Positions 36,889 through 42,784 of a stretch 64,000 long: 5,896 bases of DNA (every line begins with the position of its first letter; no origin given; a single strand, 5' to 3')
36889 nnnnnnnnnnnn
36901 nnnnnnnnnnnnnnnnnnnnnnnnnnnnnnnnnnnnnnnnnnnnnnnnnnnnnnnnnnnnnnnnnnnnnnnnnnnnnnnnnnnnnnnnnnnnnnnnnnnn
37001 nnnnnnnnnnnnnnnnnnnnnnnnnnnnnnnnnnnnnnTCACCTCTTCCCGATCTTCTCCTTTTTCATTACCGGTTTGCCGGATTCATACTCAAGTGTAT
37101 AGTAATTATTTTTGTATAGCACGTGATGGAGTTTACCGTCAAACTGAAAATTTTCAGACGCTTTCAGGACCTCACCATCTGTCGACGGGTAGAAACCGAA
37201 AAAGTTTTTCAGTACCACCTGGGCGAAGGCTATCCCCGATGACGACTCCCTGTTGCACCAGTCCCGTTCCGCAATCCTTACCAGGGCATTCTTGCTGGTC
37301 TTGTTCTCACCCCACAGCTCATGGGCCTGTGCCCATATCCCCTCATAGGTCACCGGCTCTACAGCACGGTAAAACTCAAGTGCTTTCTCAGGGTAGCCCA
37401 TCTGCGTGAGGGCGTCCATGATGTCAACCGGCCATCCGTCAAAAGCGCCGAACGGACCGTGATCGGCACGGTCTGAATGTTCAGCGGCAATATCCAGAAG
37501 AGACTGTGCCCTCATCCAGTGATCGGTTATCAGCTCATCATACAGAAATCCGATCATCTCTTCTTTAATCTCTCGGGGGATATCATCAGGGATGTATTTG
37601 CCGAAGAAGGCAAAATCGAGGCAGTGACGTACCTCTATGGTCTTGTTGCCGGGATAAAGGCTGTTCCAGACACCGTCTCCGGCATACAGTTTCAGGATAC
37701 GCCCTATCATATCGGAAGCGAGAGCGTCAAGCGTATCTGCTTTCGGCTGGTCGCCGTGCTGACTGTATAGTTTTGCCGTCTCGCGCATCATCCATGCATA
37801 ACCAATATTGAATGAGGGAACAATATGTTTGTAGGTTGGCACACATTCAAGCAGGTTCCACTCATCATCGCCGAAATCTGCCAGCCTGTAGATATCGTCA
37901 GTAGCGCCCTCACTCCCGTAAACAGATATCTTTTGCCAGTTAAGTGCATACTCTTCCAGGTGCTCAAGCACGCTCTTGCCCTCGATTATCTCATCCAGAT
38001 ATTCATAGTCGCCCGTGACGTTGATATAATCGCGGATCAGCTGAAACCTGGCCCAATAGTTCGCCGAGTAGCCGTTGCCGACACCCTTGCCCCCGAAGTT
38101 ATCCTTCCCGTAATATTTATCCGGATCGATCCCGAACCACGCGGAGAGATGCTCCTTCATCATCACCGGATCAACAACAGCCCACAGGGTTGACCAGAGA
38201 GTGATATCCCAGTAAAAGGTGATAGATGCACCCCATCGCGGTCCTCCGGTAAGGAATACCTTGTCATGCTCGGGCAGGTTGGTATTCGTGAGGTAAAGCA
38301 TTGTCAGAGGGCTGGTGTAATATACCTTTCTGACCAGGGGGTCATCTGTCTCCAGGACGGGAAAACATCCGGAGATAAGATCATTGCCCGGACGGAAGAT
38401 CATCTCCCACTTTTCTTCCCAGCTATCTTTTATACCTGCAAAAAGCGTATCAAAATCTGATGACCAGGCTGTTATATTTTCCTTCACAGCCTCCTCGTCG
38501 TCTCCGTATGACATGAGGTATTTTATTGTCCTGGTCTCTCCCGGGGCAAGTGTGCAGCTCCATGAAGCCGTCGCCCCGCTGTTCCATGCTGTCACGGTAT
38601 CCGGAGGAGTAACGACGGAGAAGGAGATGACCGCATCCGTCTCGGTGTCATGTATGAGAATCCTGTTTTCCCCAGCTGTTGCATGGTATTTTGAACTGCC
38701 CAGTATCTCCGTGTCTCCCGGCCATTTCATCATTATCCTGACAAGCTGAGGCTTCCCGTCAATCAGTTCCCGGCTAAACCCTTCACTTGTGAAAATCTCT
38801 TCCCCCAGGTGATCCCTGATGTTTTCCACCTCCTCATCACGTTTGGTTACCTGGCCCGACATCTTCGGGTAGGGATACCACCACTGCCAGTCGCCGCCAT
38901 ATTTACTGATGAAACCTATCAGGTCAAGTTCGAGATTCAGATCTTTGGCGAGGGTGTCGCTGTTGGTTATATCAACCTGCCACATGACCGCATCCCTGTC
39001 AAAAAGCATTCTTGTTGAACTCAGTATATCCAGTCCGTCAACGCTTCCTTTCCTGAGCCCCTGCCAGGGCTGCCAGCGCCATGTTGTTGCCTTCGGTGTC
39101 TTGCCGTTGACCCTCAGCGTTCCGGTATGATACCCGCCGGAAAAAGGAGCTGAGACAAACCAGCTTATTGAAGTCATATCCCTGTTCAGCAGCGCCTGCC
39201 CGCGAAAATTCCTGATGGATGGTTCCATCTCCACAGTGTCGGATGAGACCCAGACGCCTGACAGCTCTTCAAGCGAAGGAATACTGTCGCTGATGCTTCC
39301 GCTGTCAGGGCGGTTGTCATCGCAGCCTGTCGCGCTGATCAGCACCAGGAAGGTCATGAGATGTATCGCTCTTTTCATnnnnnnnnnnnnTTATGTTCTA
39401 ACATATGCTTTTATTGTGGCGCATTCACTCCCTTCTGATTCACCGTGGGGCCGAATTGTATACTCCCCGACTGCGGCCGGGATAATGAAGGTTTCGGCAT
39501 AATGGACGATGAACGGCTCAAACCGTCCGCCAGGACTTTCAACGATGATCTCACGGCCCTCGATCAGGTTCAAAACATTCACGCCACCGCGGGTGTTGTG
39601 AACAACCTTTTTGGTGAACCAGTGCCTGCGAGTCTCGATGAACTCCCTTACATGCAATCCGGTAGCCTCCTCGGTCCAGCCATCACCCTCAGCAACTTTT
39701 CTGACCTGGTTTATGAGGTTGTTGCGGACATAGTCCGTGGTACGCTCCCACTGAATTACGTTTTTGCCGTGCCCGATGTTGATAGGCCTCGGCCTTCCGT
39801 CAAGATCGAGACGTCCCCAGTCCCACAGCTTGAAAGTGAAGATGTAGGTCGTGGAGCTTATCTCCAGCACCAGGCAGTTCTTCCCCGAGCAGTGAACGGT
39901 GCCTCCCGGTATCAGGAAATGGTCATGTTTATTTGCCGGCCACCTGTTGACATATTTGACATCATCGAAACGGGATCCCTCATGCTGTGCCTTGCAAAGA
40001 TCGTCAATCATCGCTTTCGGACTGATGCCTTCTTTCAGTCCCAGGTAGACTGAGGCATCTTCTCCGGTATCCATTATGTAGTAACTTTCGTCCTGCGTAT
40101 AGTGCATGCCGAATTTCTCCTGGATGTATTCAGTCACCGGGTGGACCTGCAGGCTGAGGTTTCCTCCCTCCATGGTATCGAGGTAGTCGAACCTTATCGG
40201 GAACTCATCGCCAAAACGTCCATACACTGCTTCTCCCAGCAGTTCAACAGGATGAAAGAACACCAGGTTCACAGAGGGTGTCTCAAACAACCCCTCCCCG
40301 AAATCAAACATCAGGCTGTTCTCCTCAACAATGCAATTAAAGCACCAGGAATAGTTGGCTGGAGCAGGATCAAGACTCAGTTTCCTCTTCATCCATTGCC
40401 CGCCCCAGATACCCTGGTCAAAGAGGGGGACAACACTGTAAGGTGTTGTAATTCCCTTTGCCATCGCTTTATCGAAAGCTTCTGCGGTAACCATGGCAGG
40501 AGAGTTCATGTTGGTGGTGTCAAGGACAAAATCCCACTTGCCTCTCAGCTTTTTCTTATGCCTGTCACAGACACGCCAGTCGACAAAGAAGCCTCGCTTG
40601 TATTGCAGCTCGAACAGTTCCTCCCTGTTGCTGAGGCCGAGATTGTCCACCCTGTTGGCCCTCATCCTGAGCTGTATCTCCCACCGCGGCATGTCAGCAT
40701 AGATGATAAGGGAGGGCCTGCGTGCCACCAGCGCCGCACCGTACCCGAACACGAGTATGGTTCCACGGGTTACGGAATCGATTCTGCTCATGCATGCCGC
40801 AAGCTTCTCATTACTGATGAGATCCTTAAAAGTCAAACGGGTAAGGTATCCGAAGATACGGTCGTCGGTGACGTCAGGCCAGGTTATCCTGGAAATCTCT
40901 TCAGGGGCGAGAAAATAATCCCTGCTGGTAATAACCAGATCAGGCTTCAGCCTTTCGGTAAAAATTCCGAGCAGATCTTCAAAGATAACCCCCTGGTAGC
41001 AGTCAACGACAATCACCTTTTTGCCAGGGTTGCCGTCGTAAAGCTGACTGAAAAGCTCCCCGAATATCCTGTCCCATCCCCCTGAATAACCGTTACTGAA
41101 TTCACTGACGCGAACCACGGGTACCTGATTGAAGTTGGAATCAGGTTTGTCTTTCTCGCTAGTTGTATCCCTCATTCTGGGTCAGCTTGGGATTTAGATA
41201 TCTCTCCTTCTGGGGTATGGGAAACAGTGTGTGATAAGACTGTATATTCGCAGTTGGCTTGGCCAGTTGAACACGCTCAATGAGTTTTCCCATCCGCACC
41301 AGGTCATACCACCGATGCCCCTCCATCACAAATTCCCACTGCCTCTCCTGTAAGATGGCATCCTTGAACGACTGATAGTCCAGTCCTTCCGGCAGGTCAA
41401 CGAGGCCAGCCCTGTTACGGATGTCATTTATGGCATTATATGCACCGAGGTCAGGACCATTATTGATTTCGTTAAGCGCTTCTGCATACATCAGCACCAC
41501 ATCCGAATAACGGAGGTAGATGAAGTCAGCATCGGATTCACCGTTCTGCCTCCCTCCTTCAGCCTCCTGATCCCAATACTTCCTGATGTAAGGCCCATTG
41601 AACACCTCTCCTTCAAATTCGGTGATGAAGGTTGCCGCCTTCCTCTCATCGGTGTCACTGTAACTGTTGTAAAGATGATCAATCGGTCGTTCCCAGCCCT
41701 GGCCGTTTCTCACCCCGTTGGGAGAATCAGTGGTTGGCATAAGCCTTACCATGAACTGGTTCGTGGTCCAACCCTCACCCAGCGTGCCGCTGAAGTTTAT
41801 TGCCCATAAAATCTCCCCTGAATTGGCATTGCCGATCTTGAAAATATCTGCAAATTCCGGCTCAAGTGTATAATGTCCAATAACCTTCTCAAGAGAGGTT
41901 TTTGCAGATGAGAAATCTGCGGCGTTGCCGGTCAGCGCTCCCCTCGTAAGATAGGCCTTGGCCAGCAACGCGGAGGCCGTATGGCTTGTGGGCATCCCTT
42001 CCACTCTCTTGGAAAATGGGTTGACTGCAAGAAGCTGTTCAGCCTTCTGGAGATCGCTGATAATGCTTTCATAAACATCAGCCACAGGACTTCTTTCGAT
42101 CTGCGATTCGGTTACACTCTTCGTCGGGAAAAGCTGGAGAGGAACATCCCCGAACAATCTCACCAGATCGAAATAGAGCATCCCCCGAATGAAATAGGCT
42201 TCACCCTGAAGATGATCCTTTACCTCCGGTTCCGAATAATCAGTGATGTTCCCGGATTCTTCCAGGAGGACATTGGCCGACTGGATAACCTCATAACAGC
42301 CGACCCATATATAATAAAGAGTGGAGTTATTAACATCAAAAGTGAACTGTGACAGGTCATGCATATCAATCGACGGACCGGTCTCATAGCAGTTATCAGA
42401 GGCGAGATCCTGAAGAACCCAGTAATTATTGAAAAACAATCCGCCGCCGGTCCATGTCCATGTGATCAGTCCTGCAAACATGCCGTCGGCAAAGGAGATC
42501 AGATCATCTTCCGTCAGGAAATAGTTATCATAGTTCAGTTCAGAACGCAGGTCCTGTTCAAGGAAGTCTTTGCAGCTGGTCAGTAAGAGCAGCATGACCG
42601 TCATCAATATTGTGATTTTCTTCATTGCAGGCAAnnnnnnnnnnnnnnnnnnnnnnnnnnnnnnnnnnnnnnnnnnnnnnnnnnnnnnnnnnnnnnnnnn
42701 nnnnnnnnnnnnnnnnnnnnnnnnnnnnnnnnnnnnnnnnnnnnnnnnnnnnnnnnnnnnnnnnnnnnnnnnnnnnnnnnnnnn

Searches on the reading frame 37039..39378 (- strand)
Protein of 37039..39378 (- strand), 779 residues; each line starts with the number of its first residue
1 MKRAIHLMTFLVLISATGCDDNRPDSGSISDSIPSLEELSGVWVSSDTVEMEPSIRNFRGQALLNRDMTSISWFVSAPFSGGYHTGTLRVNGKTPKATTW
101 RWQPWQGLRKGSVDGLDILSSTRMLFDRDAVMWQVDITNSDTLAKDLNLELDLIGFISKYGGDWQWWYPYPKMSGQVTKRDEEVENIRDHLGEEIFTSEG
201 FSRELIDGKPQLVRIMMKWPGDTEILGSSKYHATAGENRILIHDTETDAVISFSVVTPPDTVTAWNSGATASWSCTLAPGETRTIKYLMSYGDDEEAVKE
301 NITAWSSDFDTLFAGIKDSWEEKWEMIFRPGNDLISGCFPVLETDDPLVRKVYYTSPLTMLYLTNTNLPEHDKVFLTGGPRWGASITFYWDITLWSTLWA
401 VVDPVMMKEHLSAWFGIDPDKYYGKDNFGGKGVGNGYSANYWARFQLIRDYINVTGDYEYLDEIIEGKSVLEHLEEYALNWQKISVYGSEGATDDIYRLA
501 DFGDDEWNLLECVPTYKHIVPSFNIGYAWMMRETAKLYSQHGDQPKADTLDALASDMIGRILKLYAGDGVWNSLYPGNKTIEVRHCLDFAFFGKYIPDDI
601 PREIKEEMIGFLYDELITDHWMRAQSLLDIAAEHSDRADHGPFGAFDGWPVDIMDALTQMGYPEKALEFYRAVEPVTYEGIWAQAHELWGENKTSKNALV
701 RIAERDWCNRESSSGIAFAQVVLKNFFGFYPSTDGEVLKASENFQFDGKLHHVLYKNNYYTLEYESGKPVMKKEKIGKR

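Call 3: search_protein_families(library=pfam, proteins=[window:37039-39378:-], max_evalue=0.01)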
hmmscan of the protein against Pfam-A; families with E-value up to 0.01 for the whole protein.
window:37039-39378:- (779 aa): 0 families

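Call 36: search_solved_structures(query=window:37039-39378:-, max_evalue=0.01)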
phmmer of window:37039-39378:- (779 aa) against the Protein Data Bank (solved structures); distinct sequences matched with E-value up to 0.01: 0.

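Call 62: find_homologous_proteins(query=window:37039-39378:-, max_evalue=0.00001)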
Query window:37039-39378:- (779 aa): 358 proteins with E <= 0.00001 among 8000 candidates; the best 120 are listed.
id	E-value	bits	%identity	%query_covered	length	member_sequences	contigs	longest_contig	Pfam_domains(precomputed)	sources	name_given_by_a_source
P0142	0.0e+0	1771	96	99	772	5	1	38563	-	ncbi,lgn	-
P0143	0.0e+0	1756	96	99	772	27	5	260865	-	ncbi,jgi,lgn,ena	-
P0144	0.0e+0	1443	75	100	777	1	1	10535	-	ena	-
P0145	0.0e+0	1433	75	100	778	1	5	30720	-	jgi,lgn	-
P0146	0.0e+0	1431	75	100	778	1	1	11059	-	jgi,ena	-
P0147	0.0e+0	1429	75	100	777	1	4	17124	-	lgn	-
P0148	0.0e+0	1428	75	99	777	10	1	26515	-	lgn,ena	-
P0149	0.0e+0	1425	74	100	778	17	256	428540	-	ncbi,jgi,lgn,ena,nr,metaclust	ncbi:MAG TPA: hypothetical protein PK005_08090 [Bacteroidales bacterium]|jgi:hypothetical protein|nr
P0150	0.0e+0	1421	75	100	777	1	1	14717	-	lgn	-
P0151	0.0e+0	1411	80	92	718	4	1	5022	PF17167.11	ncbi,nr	ncbi:MAG TPA: hypothetical protein PLO24_06995, partial [Bacteroidales bacterium]|nr:hypothetical pr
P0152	0.0e+0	1409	74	99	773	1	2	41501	-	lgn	-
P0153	0.0e+0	1379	72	100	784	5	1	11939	-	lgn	-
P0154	0.0e+0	1375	74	97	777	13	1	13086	-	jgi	jgi:hypothetical protein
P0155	0.0e+0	1330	70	99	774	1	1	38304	-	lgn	-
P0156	0.0e+0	1329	70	99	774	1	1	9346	-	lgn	-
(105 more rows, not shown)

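Call 66: search_protein_families(library=ncbifam, proteins=[window:37039-39378:-], max_evalue=0.001)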
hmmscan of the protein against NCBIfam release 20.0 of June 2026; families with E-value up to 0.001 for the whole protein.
window:37039-39378:- (779 aa): 0 families

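Call 73: predict_structure(alignment_id=A2)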
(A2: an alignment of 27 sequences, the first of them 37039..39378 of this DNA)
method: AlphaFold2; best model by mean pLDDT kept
length: 779 residues; sequences in the alignment: 27
mean_pLDDT: 73.7   pTM: 0.78
mean pLDDT of the five models: 73.7, 71.1, 70.7, 69.7, 69.3
residues with pLDDT >= 90: 256; 70-90: 261; 50-70: 97; < 50: 165
segments of 3 or more residues with pLDDT < 50: 18-26, 76-81, 161-180, 366-387, 421-436, 504-518, 568-583, 618-647, 683-691, 696-711
pLDDT, mean of each block of 10 residues (from residue 1): 73 61 53 87 70 68 82 53 77 90 88 95 88 96 95 75 43 43 66 80 58 77 82 89 81 94 93 96 96 90 95 93 92 90 91 83 53 35 45 85 88 67 38 45 87 94 91 92 78 74 45 43 85 94 94 91 58 33 58 88 76 52 31 36 47 85 83 58 43 44 36 71 95 88 91 96 93 73
secondary structure, 60 per line:
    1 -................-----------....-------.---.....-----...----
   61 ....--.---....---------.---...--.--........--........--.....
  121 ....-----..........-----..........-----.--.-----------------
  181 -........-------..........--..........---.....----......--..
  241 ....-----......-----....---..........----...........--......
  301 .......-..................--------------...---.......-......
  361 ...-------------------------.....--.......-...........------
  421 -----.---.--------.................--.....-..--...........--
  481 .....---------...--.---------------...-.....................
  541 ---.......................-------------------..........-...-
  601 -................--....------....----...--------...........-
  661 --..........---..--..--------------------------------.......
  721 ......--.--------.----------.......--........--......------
elements in order (helices of 4 or more, strands of 3 or more residues): H2-17 H29-32 E54-56 E61-64 E71-74 E88-90 E96-103 E106-113 E116-124 E130-139 E145-154 H182-189 E197-206 E209-218 H222-226 E231-236 E239-244 E250-255 E261-264 E268-277 E282-292 H295-307 H309-326 E341-343 H347-353 H355-363 H389-393 H396-402 H404-414 H439-455 H458-462 H470-478 H481-484 H520-540 H544-566 H586-595 H602-617 H620-623 H630-633 H649-659 H663-672 H714-726 E749-755 E758-765 E768-773

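Call 75: fold_search(model_id=the predicted structure, library=pdb)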
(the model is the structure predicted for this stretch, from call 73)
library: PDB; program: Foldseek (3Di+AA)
matches with E <= 10: 919; with E <= 0.001: 134
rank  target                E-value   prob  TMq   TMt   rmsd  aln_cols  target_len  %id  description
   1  8hob_A                7.8e-18  1.00  0.52  0.50   9.8       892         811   11  The cryo-EM structure of cellobiose phosphorylase from Clostridium thermocellum ( variant) (released 2024-03-20)
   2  8ho7_A                8.6e-18  1.00  0.55  0.53   9.2       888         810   12  The cryo-EM structure of cellobiose phosphorylase from Clostridium thermocellum (released 2023-12-13)
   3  8ho8_A                2.5e-17  1.00  0.52  0.50   9.9       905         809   12  The cryo-EM structure of cellobiose phosphorylase from Clostridium thermocellum in complex with cellobiose (released 2023-12-13)
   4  8ho9_A                1.6e-16  1.00  0.53  0.51   9.2       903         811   12  The cryo-EM structure of cellobiose phosphorylase from Clostridium thermocellum (cysteine-to-serine varient) (released 2023-12-13)
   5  3qde_A                2.2e-16  1.00  0.53  0.52   9.8       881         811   12  The structure of Cellobiose phosphorylase from Clostridium thermocellum in complex with phosphate (released 2011-11-09)
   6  3rrs_A                1.6e-15  1.00  0.55  0.52  10.5       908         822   12  Crystal structure analysis of cellobiose phosphorylase from Cellulomonas uda (released 2012-05-09)
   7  3s4c                  2.3e-15  1.00  0.58  0.55   7.8       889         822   13  Lactose phosphorylase in complex with sulfate (released 2012-06-27)
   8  8bou_A                1.5e-14  1.00  0.53  0.51   9.0       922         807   11  Crystal structure of Blautia producta GH94 (released 2023-11-29)
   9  1v7v                  1.7e-14  1.00  0.53  0.53   8.9       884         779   11  Crystal structure of Vibrio proteolyticus chitobiose phosphorylase (released 2004-06-22)
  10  8bou_B                1.8e-14  1.00  0.54  0.53   8.3       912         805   11  Crystal structure of Blautia producta GH94 (released 2023-11-29)
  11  8rf0_A                1.8e-14  1.00  0.53  0.17   8.6       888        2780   11  WT-CGS sample in nanodisc (released 2024-03-20)
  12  3acs_A                3.8e-14  1.00  0.55  0.53   9.1       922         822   12  Crystal Structure of Cellvibrio gilvus Cellobiose Phosphorylase W488F mutant (released 2010-12-22)
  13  8rfe_A                4.2e-14  1.00  0.53  0.17   8.7       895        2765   11  CgsiGP2 sample in nanodisc (released 2024-03-20)
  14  1h54_A                9.0e-14  1.00  0.41  0.42  14.2       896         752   11  Maltose phosphorylase from Lactobacillus brevis (released 2001-09-05)
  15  4zle                  1.1e-13  1.00  0.55  0.54   7.3       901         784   11  Cellobionic acid phosphorylase - ligand free structure (released 2015-06-10)
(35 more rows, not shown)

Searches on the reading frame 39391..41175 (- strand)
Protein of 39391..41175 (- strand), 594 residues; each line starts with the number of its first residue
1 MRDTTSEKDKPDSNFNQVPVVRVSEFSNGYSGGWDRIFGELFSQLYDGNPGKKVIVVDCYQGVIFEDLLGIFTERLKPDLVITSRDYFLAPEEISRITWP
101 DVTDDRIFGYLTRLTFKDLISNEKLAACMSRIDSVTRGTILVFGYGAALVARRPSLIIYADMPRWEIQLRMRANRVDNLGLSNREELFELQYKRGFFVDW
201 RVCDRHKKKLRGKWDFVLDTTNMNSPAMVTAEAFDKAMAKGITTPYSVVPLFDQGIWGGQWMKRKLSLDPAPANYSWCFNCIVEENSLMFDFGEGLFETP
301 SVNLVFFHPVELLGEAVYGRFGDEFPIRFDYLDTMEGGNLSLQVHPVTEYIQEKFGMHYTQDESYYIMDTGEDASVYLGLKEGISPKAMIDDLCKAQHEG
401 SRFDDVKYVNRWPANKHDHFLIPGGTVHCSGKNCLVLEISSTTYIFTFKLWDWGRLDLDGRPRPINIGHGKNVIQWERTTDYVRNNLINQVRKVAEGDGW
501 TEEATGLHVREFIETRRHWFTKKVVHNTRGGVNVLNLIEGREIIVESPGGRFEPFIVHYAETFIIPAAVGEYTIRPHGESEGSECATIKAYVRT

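Call 12: search_protein_families(library=pfam, proteins=[window:39391-41175:-], max_evalue=0.001)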
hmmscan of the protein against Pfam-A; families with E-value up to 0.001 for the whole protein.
window:39391-41175:- (594 aa): 0 families

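Call 37: search_solved_structures(query=window:39391-41175:-, max_evalue=0.01)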
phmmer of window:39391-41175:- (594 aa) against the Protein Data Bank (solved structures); distinct sequences matched with E-value up to 0.01: 2.
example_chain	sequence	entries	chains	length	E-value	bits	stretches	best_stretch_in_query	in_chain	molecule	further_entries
1qwr_A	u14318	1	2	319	9.9e-13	50.4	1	244-481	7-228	Mannose-6-phosphate isomerase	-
1zx5_A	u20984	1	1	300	6.6e-07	31.1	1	256-456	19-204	mannosephosphate isomerase, putative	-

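Call 66: search_protein_families(library=ncbifam, proteins=[window:39391-41175:-], max_evalue=0.001)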
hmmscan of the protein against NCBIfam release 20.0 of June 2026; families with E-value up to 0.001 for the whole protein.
window:39391-41175:- (594 aa): 0 families

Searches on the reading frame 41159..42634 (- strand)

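Call 12: search_protein_families(library=pfam, proteins=[window:41159-42634:-], max_evalue=0.001)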
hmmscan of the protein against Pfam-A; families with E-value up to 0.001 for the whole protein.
window:41159-42634:- (491 aa): 3 families
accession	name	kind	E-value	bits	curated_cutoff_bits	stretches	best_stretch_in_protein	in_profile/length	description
PF07980.17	SusD_RagB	-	1.9e-38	133.3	23.1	1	322-490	107-297/297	SusD family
PF14322.12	SusD-like_3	-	6.3e-25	89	27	1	99-229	67-191/191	Starch-binding associating with outer membrane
PF12771.13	SusD-like_2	-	0.00074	18.9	27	0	99-203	50-151/415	Starch-binding associating with outer membrane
